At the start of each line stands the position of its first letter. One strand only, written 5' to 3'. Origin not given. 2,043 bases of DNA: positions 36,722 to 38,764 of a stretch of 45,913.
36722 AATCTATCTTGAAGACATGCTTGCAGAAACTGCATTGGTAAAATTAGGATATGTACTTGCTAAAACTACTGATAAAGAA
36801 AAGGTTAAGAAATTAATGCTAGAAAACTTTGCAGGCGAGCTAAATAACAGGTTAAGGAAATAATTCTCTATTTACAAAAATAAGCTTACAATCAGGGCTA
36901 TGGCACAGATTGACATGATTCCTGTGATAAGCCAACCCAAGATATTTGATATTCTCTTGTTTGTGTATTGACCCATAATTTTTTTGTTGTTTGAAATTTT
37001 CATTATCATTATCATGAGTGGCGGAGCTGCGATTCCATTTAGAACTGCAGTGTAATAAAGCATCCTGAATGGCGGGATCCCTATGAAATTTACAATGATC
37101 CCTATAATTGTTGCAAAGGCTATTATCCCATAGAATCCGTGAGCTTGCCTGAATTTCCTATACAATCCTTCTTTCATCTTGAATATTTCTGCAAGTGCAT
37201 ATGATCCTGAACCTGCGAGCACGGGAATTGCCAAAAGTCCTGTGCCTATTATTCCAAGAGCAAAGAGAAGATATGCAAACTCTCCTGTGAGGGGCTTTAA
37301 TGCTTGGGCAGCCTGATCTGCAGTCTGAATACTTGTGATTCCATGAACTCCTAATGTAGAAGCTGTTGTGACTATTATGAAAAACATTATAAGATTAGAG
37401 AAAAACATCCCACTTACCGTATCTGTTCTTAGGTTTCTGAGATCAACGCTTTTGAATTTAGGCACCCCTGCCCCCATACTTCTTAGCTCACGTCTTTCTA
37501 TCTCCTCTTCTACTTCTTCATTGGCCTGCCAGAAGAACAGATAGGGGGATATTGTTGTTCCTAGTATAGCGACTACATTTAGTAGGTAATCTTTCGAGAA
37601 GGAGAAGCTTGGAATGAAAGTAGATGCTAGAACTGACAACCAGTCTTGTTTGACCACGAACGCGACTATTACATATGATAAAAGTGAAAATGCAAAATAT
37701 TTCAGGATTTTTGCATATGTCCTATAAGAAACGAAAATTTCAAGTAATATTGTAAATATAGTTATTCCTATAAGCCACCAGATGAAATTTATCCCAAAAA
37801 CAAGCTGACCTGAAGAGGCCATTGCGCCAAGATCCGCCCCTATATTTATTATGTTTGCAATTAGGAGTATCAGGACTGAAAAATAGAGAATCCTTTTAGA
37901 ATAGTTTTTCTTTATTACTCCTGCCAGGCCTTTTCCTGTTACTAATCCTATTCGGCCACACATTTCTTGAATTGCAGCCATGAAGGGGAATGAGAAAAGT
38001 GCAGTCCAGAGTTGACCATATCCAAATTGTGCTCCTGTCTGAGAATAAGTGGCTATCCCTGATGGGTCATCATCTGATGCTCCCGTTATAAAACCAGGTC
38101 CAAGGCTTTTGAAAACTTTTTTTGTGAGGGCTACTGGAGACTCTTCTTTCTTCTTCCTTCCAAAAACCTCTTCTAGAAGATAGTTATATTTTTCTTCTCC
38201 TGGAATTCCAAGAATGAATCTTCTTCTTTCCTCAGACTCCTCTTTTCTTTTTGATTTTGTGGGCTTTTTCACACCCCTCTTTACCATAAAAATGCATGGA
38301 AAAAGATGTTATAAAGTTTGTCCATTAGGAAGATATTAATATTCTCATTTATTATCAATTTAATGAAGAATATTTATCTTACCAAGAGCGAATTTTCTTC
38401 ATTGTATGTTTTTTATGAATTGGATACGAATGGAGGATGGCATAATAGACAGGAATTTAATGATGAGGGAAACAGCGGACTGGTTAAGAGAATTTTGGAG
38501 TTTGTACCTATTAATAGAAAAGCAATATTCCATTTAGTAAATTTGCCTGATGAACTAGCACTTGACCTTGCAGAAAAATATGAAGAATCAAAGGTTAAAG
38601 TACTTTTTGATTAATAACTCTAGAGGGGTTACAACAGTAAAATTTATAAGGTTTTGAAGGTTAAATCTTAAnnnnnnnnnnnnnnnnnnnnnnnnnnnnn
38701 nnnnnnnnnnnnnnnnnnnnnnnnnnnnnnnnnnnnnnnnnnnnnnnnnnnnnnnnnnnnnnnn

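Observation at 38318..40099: PIN nuclease plus stand-alone KxDG RNA ligase (plus a small unknown ORF) wedged between gatD and gatE: possible RNA cut-and-reseal cassette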

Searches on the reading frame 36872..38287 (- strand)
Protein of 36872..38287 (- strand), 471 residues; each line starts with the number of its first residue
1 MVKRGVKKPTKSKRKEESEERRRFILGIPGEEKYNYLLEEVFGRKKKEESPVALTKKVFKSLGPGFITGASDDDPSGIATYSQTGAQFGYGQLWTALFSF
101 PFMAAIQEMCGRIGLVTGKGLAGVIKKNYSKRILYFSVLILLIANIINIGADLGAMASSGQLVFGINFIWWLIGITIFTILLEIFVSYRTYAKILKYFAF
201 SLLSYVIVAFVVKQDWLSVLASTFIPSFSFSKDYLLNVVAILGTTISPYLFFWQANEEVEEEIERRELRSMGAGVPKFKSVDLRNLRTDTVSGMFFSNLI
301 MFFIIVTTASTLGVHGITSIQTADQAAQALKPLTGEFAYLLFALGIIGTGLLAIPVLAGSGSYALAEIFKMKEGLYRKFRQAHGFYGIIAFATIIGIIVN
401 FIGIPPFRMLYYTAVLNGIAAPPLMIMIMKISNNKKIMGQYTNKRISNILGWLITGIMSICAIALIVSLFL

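Call 3: search_protein_families(library=pfam, proteins=[window:36872-38287:-], max_evalue=1)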
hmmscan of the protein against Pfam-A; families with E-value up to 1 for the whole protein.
window:36872-38287:- (471 aa): 1 family
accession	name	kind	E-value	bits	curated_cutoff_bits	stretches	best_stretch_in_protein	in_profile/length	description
PF01566.24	Nramp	-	6.7e-88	295.6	29.8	1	78-444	1-356/357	Natural resistance-associated macrophage protein-like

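Call 4: search_protein_families(library=ncbifam, proteins=[window:36872-38287:-], max_evalue=1)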
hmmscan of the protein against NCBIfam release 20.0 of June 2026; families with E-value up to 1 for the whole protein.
window:36872-38287:- (471 aa): 3 families
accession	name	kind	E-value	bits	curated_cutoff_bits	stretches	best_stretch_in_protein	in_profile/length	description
NF001923.0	PRK00701.1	subfamily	2.3e-38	132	430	1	45-470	20-436/439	Mn(2+) uptake NRAMP transporter MntH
TIGR01197.1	nramp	subfamily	3e-19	69.6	272.5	1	57-365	2-321/390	metal ion transporter, metal ion (Mn2+/Fe2+) transporter (Nramp) family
NF037982.1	Nramp_1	equivalog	3.4e-18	66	50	1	63-433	1-401/404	Nramp family divalent metal transporter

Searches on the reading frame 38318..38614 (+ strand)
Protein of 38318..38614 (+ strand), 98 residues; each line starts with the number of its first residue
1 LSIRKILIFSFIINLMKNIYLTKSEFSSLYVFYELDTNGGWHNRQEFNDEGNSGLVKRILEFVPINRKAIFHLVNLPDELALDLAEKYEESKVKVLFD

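Call 3: search_protein_families(library=pfam, proteins=[window:38318-38614:+], max_evalue=1)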
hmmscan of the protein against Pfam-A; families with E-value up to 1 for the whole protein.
window:38318-38614:+ (98 aa): 1 family
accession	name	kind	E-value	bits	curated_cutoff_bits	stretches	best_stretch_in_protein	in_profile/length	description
PF21874.1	CofJ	-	0.06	13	27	1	4-49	104-149/296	CofJ protein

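Call 4: search_protein_families(library=ncbifam, proteins=[window:38318-38614:+], max_evalue=1)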
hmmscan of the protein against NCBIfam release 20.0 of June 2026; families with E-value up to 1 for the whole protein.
window:38318-38614:+ (98 aa): 0 families

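Call 7: search_protein_families(library=padloc, proteins=[window:38318-38614:+], max_evalue=1)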
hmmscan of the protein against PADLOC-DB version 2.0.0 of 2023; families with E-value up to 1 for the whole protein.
window:38318-38614:+ (98 aa): 0 families

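Call 8: search_protein_families(library=phrogs, proteins=[window:38318-38614:+], max_evalue=1)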
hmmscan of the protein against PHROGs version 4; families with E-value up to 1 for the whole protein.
window:38318-38614:+ (98 aa): 0 families

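Call 50: find_homologous_proteins(query=window:38318-38614:+, max_evalue=0.01)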
Query window:38318-38614:+ (98 aa): 1 proteins with E <= 0.01 among 9 candidates.
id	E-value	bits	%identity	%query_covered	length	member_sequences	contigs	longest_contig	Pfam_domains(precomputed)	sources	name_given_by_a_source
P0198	9.5e-48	178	100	85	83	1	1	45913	-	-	-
